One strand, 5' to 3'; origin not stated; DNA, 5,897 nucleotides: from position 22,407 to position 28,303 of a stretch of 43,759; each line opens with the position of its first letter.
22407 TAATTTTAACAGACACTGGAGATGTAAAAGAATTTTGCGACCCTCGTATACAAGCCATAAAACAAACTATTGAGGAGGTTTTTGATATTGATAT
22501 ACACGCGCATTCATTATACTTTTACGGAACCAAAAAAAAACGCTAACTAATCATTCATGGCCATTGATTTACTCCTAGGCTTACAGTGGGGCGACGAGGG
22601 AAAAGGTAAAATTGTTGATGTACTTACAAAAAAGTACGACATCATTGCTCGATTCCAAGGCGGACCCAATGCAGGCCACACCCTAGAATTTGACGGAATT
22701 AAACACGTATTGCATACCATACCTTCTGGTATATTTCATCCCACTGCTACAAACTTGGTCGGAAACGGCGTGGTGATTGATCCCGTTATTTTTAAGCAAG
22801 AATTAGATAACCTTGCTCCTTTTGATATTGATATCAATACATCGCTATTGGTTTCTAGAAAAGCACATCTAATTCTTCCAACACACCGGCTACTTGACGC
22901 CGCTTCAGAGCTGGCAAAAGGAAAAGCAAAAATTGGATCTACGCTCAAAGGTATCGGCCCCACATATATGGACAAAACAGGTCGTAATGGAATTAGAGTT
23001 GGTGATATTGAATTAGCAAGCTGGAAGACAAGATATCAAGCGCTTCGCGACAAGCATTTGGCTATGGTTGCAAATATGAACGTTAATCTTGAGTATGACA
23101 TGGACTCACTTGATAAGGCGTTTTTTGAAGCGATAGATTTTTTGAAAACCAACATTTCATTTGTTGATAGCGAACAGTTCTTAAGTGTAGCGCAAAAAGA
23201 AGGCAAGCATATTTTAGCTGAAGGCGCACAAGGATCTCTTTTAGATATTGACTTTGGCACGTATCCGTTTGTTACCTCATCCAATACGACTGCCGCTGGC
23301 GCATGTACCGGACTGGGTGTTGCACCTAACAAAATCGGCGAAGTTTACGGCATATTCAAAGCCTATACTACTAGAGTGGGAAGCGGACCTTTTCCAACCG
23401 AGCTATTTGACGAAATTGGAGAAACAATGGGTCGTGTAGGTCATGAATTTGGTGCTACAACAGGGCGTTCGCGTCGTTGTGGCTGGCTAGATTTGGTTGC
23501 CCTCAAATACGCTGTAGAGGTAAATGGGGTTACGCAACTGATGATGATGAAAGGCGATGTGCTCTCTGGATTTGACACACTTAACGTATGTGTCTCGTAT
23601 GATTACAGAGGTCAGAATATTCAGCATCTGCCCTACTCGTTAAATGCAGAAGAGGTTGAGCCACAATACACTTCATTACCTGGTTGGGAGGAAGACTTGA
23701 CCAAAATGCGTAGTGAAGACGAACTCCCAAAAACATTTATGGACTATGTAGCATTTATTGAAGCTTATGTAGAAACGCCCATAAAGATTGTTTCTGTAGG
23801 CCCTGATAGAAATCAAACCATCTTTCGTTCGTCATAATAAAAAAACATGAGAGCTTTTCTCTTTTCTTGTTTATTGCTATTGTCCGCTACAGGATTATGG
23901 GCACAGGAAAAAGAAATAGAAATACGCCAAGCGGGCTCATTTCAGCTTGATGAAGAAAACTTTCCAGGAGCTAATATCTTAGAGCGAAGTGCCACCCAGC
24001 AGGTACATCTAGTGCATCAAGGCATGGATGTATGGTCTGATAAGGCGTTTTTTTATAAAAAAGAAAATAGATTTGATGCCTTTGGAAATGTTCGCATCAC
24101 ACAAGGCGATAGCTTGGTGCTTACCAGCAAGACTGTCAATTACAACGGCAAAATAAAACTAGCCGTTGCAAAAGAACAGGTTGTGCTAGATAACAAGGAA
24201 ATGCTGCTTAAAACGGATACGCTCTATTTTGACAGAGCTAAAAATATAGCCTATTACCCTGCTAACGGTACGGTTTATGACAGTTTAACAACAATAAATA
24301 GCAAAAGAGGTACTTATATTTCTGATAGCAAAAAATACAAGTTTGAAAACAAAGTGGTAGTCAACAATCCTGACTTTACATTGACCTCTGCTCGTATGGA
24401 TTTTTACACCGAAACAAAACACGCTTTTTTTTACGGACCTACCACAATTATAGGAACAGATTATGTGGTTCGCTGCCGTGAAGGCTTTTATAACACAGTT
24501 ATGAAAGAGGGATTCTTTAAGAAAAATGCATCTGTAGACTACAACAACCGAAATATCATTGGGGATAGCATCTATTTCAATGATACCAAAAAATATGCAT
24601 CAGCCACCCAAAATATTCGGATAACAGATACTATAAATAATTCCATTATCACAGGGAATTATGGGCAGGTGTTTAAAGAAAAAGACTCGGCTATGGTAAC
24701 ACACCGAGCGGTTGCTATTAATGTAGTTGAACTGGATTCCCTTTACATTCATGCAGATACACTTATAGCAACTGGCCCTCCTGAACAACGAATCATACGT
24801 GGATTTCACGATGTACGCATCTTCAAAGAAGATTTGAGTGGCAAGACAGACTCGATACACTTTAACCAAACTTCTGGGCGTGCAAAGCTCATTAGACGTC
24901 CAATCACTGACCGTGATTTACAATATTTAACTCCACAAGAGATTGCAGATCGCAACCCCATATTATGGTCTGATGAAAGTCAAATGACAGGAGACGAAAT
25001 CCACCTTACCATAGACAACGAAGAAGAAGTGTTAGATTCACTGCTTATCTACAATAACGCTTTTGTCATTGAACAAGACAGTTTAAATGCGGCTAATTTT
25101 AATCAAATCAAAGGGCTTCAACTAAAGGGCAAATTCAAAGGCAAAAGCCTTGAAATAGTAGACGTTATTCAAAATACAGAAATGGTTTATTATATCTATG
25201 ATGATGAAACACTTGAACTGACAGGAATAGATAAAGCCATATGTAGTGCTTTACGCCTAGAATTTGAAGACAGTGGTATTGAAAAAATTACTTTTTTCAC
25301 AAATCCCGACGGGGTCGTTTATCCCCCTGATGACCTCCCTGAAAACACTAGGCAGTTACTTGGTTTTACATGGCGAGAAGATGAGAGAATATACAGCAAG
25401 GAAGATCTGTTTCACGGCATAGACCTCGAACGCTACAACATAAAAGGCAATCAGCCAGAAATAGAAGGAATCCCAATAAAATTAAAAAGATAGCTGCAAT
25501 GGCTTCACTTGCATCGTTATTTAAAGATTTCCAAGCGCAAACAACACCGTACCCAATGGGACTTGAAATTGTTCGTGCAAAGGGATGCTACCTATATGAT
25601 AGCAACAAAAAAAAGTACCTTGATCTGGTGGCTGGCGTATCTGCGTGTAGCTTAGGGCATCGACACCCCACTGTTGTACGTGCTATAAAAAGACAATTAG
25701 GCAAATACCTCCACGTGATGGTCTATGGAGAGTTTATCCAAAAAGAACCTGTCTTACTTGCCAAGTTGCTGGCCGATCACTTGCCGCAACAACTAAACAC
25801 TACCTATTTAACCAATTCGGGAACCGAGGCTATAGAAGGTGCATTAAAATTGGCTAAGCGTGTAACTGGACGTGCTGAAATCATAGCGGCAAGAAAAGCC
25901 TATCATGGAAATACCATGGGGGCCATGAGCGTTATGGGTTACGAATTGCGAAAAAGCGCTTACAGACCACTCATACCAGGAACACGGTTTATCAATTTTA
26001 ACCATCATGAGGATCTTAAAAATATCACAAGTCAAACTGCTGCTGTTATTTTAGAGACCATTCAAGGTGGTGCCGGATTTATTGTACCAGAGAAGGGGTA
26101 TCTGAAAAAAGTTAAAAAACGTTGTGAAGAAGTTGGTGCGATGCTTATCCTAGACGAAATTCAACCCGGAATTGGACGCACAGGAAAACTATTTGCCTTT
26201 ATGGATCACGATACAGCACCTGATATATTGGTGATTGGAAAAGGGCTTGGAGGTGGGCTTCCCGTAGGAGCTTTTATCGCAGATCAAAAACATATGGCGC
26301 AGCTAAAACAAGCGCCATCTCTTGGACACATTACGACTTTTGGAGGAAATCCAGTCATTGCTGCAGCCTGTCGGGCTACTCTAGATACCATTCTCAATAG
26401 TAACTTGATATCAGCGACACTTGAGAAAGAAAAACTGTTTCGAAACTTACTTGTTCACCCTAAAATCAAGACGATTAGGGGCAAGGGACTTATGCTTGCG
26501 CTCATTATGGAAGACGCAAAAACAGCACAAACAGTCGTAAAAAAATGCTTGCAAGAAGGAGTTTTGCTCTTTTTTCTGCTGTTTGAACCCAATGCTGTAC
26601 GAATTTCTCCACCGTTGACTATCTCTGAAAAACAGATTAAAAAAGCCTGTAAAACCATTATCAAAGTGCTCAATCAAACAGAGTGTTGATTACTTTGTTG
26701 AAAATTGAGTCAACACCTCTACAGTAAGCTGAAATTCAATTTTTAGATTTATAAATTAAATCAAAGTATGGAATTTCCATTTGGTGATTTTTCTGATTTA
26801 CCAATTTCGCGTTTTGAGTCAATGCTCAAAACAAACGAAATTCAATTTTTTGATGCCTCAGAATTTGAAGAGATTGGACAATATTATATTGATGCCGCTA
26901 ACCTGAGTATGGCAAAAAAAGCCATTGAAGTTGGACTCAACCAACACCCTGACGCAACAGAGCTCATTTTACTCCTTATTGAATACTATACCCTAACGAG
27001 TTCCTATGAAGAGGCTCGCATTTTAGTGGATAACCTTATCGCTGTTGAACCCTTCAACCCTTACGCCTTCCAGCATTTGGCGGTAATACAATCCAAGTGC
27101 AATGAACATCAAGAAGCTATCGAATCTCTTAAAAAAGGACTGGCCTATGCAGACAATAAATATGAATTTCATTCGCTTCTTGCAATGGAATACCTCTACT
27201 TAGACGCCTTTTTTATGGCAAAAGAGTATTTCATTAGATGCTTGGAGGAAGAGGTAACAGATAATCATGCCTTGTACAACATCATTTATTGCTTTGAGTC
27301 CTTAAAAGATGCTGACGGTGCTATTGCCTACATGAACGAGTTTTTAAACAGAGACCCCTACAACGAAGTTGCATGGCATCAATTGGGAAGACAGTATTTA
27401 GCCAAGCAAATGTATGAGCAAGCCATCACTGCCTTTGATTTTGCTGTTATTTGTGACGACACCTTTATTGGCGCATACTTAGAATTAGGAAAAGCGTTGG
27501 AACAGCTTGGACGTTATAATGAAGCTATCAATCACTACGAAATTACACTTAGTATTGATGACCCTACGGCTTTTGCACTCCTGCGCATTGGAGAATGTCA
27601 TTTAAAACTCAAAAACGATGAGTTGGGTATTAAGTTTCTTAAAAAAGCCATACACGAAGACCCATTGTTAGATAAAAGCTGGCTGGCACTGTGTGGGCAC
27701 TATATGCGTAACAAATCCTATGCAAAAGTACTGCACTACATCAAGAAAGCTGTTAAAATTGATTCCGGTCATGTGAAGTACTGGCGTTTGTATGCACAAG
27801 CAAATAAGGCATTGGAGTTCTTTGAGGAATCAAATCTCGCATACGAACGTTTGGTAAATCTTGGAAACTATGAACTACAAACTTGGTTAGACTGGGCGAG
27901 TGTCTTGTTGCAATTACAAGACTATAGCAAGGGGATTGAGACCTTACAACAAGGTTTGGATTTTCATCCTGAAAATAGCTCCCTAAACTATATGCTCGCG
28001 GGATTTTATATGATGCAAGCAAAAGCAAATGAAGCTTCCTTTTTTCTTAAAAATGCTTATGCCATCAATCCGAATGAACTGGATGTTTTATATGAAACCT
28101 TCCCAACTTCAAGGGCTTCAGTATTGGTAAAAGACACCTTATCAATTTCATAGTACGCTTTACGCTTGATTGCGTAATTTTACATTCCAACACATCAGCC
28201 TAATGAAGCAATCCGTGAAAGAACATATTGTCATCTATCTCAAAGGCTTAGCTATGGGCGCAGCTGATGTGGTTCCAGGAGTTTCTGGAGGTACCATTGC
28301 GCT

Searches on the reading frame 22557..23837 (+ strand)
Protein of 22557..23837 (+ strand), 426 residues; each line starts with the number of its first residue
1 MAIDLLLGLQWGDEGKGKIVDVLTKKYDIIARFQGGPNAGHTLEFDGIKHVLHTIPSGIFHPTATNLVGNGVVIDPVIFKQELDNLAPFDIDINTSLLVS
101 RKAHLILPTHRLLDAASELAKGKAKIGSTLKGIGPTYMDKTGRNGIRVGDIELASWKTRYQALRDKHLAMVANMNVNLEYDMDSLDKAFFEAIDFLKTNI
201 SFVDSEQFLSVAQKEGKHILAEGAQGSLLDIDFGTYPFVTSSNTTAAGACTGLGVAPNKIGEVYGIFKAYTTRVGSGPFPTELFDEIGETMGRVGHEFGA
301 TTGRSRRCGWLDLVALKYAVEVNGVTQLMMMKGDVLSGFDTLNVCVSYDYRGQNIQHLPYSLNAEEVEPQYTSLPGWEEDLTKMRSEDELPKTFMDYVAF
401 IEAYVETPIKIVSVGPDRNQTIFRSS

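Call 9: search_protein_families(library=pfam, proteins=[window:22557-23837:+], max_evalue=0.0001)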
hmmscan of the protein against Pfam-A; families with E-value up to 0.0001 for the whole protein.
window:22557-23837:+ (426 aa): 1 family
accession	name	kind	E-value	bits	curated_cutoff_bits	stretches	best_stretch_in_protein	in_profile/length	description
PF00709.27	Adenylsucc_synt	-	1.6e-168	561.3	27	1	6-422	2-416/416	Adenylosuccinate synthetase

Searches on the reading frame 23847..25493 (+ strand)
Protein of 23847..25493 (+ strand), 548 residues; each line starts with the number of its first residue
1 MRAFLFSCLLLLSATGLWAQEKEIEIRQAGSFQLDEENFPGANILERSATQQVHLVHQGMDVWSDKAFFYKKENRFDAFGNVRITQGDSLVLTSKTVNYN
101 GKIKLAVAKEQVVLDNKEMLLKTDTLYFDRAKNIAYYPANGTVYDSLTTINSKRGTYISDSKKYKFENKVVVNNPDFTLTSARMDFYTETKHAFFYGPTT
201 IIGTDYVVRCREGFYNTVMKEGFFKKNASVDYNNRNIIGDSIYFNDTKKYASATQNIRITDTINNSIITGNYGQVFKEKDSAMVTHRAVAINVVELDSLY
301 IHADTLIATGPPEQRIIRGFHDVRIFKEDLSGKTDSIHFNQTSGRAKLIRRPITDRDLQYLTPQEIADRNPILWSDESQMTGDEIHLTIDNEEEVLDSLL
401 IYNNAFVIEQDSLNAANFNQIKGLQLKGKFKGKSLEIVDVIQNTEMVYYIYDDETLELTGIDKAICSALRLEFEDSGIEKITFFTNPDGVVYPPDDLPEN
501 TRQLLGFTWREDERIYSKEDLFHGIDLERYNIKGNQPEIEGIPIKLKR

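Call 9: search_protein_families(library=pfam, proteins=[window:23847-25493:+], max_evalue=0.0001)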
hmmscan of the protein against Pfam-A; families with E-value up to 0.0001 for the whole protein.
window:23847-25493:+ (548 aa): 2 families
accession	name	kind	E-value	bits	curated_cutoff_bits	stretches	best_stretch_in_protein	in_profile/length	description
PF13100.11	OstA_2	-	3.5e-39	134.4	21.2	1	46-181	22-157/158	OstA-like protein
PF03968.19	LptD_N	-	3.2e-05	24.6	20.4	0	63-122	3-72/113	LptA/(LptD N-terminal domain) LPS transport protein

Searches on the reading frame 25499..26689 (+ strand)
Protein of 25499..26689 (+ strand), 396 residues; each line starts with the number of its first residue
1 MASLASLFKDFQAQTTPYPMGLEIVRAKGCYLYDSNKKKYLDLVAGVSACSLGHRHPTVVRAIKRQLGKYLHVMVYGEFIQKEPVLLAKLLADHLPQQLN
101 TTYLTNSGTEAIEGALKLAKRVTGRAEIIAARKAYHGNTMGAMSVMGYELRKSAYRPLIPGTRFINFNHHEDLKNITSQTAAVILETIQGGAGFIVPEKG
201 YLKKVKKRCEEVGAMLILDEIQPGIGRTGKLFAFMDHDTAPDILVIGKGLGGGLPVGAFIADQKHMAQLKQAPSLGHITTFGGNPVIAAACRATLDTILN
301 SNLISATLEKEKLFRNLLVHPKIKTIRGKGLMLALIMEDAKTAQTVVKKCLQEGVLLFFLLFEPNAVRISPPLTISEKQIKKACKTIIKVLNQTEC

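Call 9: search_protein_families(library=pfam, proteins=[window:25499-26689:+], max_evalue=0.0001)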
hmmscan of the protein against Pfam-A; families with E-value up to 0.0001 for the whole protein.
window:25499-26689:+ (396 aa): 2 families
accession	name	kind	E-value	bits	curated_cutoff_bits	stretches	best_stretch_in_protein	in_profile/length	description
PF00202.27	Aminotran_3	-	6.9e-96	321.8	30.5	1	20-391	9-403/403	Aminotransferase class-III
PF00155.27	Aminotran_1_2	-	4.2e-11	43.1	19.7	1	84-387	48-361/361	Aminotransferase class I and II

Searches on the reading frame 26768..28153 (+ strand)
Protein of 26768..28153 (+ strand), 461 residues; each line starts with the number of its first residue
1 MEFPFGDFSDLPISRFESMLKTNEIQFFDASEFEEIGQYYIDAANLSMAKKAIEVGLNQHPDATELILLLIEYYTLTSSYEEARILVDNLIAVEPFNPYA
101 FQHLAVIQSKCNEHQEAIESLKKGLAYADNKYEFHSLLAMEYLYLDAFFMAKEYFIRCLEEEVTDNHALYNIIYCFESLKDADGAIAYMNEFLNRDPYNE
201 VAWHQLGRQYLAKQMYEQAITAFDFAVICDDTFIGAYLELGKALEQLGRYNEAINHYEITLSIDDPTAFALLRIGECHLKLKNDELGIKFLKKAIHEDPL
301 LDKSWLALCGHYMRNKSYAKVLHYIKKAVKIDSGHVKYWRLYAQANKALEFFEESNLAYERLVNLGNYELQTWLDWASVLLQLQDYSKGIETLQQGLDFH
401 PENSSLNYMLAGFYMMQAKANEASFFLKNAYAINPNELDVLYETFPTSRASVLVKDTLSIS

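Call 9: search_protein_families(library=pfam, proteins=[window:26768-28153:+], max_evalue=0.0001)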
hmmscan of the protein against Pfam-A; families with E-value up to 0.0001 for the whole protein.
window:26768-28153:+ (461 aa): 15 families
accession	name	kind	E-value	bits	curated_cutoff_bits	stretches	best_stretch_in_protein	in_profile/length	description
PF13428.12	TPR_14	-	5.7e-24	82.6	23.5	0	371-411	2-42/44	Tetratricopeptide repeat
PF14559.12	TPR_19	-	2.5e-21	76.2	25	0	380-436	1-57/68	Tetratricopeptide repeat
PF07719.23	TPR_2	-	1.6e-19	68.7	27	0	236-264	3-31/34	Tetratricopeptide repeat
PF00515.34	TPR_1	-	2.8e-19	68.5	27.8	0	236-264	3-31/34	Tetratricopeptide repeat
PF13432.12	TPR_16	-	2.3e-16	60.3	32.7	0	238-299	1-62/65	Tetratricopeptide repeat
PF13181.12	TPR_8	-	5.9e-16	57.7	25.7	0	236-258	3-25/34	Tetratricopeptide repeat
PF13174.12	TPR_6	-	8.3e-16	57.9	26.3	0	168-197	2-31/33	Tetratricopeptide repeat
PF23914.1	TPR_CcmH_CycH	-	5.2e-15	56.1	42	0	193-244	43-94/158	Cytochrome c-type biogenesis protein H TPR domain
PF13431.12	TPR_17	-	1.7e-13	50.1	24.4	0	190-220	3-33/34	Tetratricopeptide repeat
PF12895.13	ANAPC3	-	2.5e-11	44.1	27.2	0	182-258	5-80/82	Anaphase-promoting complex, cyclosome, subunit 3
PF13371.12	TPR_9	-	1.1e-10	41.8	35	0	79-123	10-54/73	Tetratricopeptide repeat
PF13176.12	TPR_7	-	2.8e-10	39.9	27.9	0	236-263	1-28/36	Tetratricopeptide repeat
PF13414.12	TPR_11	-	3.1e-08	33.6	26.8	0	207-248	1-42/42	TPR repeat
PF13424.12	TPR_12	-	3.6e-07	30.7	30.1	0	347-398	21-73/77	Tetratricopeptide repeat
PF25063.1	ARM_TT21_C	-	1e-05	25.9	35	0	190-283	85-179/209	Tetratricopeptide repeat protein 21 C-terminal ARM domain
